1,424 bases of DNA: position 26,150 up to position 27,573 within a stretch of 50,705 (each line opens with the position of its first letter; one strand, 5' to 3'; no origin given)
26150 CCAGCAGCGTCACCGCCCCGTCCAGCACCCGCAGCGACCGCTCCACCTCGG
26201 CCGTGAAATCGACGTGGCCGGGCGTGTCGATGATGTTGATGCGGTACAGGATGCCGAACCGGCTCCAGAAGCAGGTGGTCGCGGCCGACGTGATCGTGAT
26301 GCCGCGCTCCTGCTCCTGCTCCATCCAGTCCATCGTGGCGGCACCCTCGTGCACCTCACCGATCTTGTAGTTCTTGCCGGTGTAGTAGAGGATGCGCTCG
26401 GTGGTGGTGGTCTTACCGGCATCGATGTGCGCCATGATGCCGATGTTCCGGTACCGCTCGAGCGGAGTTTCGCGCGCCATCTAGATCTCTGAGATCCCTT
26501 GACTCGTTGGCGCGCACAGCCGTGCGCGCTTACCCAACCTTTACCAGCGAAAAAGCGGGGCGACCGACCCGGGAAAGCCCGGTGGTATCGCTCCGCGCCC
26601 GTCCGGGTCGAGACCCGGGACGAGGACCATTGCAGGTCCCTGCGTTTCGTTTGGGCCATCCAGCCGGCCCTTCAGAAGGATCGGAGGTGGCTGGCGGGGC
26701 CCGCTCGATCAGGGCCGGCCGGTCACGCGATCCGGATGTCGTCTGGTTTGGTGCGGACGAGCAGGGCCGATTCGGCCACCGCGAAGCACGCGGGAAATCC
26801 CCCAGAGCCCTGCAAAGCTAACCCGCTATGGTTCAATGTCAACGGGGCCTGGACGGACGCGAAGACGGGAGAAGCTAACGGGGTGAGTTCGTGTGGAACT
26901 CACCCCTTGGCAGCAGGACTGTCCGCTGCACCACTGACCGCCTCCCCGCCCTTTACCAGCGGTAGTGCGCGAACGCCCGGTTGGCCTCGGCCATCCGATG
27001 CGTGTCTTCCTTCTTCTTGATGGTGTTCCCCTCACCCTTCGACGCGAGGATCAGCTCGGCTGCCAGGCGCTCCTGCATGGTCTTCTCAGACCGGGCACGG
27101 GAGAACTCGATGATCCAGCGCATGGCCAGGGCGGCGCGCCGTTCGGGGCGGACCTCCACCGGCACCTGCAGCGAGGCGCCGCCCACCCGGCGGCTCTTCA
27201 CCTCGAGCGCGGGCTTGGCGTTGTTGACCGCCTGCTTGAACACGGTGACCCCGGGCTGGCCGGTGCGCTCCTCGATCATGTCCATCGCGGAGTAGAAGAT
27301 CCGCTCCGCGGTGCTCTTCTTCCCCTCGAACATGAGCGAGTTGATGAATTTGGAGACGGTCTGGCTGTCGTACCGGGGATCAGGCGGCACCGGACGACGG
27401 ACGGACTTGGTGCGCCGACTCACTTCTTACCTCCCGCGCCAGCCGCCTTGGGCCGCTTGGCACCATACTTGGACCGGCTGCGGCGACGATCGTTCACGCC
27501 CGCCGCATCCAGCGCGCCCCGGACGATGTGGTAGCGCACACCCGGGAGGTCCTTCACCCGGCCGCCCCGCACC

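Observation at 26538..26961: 400-nt structured non-coding element inserted at the rpsG/fusA junction, bounded by a 12-nt direct repeat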

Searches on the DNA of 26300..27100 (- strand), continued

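Call 71: search_rna_families(sources=[L081, L116, L141, L169, L163, L065, L041, L087], threshold=evalue, max_evalue=1)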
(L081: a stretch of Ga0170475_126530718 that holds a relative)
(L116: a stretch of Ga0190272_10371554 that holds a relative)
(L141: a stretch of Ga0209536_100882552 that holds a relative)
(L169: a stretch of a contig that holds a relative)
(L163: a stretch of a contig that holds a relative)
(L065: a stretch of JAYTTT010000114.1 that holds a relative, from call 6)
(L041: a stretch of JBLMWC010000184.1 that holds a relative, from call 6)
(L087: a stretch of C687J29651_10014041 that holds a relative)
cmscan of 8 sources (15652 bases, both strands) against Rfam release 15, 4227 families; matches with E-value up to 1: 10.
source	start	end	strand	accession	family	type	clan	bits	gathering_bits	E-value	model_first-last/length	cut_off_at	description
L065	761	830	-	RF03957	mir-5856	Gene; miRNA;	-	36.2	90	0.00012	1-70/70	no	mir-5856 microRNA precursor family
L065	761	830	+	RF03957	mir-5856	Gene; miRNA;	-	35.9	90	0.00014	1-70/70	no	mir-5856 microRNA precursor family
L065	762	829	+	RF04268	mir-512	Gene; miRNA;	-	34.5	94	0.00078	1-84/84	no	mir-512 microRNA precursor family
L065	762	829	-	RF04268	mir-512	Gene; miRNA;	-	33.8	94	0.0012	1-84/84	no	mir-512 microRNA precursor family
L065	760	832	+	RF03972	mir-3150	Gene; miRNA;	-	32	100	0.02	1-80/80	no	mir-3150 microRNA precursor family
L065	760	832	-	RF03972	mir-3150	Gene; miRNA;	-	31.1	100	0.032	1-80/80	no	mir-3150 microRNA precursor family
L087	1332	1394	+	RF03778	mir-483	Gene; miRNA;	-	24.6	60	0.93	1-75/75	no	mir-483 microRNA precursor family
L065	921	1004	+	RF01698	Chloroflexi-1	Gene; sRNA;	-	24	80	0.39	1-84/84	no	Chloroflexi-1 RNA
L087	1740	1826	-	RF01929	bxd_1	Gene; lncRNA;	-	21.4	75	0.55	1-86/86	no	Bithoraxoid conserved region 1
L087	2209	2306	+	RF01973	H19_2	Gene; lncRNA;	-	18.2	50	0.93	1-69/69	no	H19 conserved region 2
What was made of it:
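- On Any described RNA family (Rfam 15): Eight related loci at E<=1 give nothing relevant; the best overlap is Chloroflexi-1 at 24 bits against a gathering score of 80 (call 71).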

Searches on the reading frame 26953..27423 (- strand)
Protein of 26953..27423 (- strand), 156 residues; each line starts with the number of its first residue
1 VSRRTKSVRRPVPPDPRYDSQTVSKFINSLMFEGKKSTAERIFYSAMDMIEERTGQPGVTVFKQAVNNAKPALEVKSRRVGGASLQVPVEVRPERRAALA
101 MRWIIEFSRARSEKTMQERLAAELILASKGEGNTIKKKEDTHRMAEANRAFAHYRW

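Call 6: find_related_loci(query=window:26953-27423:-, collection=genome_contigs, flank=6000)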
Query window:26953-27423:- (156 aa) in genome_contigs; peptide patterns used: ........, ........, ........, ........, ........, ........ (x = any residue, [..] = any of these).
600 stretches matched a pattern (row limit reached: there are more); 471 encode a relative of the query (tblastn E <= 1e-3); the best 80 are kept; 80 distinct loci.
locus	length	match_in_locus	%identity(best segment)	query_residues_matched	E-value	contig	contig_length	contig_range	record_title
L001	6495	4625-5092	99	1-156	7e-102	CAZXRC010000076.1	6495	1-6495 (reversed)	MAG TPA_asm: uncultured Gemmatimonadaceae bacterium isolate SRP237561_co1_380 genome assembly, contig: NODE_24998_length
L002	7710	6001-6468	98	1-156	1e-101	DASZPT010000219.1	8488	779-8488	MAG TPA_asm: Gemmatimonadales bacterium isolate SMAG_U5978 k141_49955, whole genome shotgun sequence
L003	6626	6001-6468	92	1-156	1e-97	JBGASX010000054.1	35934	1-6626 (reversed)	MAG: Gemmatimonadales bacterium isolate MAG_AAO_H125.10 AAOH125-10_opera_contig_2657, whole genome shotgun sequence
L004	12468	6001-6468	92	1-156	3e-97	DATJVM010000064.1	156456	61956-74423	MAG TPA_asm: Gemmatimonadales bacterium isolate SMAG_U15073 k141_514165, whole genome shotgun sequence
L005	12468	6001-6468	92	1-156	4e-97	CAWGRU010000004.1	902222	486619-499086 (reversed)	MAG: uncultured Gemmatimonadales bacterium isolate MFD05942.bin.1.100 genome assembly, contig: contig_25500, whole genom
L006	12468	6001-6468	92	1-156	5e-97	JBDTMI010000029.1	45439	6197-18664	MAG: Gemmatimonadales bacterium isolate cluster3_bin.122 NODE_2005_length_45439_cov_63.271197, whole genome shotgun sequ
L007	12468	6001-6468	92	1-156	4e-97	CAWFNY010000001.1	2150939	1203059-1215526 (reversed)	MAG: uncultured Gemmatimonadales bacterium isolate MFD05942.bin.1.314 genome assembly, contig: contig_15511, whole genom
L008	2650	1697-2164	92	1-156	2e-99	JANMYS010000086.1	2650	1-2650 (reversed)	MAG: Gemmatimonadota bacterium isolate OTE_8_metabat_20 OTE_8_k141_2780017, whole genome shotgun sequence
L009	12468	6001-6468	91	1-156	1e-96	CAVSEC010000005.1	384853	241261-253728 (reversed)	MAG: uncultured Gemmatimonadales bacterium isolate MFD02134.bin.2.180 genome assembly, contig: contig_19100, whole genom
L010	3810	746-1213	92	1-156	3e-97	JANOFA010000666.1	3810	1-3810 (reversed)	MAG: Gemmatimonadota bacterium isolate SOY_65_concoct_383_sub SOY_65_k141_2137231, whole genome shotgun sequence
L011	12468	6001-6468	92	1-156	2e-96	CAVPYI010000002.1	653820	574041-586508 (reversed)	MAG: uncultured Gemmatimonadales bacterium isolate MFD09964.bin.2.64 genome assembly, contig: contig_23687, whole genome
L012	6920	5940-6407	90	1-156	5e-96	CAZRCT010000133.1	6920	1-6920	MAG TPA_asm: uncultured Gemmatimonadaceae bacterium isolate SRP173033_co1_338 genome assembly, contig: NODE_28645_length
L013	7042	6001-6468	90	1-156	5e-96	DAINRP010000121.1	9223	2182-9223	MAG TPA_asm: Gemmatimonadales bacterium isolate CTOTU26091 NODE_4782_length_9223_cov_6.006654, whole genome shotgun sequ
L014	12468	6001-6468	90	1-156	4e-96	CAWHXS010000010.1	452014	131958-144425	MAG: uncultured Gemmatimonadales bacterium isolate MFD02242.bin.2.15 genome assembly, contig: contig_53772, whole genome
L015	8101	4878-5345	90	1-156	1e-95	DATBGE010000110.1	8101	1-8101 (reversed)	MAG TPA_asm: Gemmatimonadales bacterium isolate SMAG_U3829 k141_4092144, whole genome shotgun sequence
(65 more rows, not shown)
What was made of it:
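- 26953..27423 (-): rpsG (ribosomal protein S7) CDS. Its last codons CGC TGG TAA plus AGG form the upstream copy of the 12-mer (26950-26961). 99% identity to S7 of Gemmatimonadaceae MAGs (call 6).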
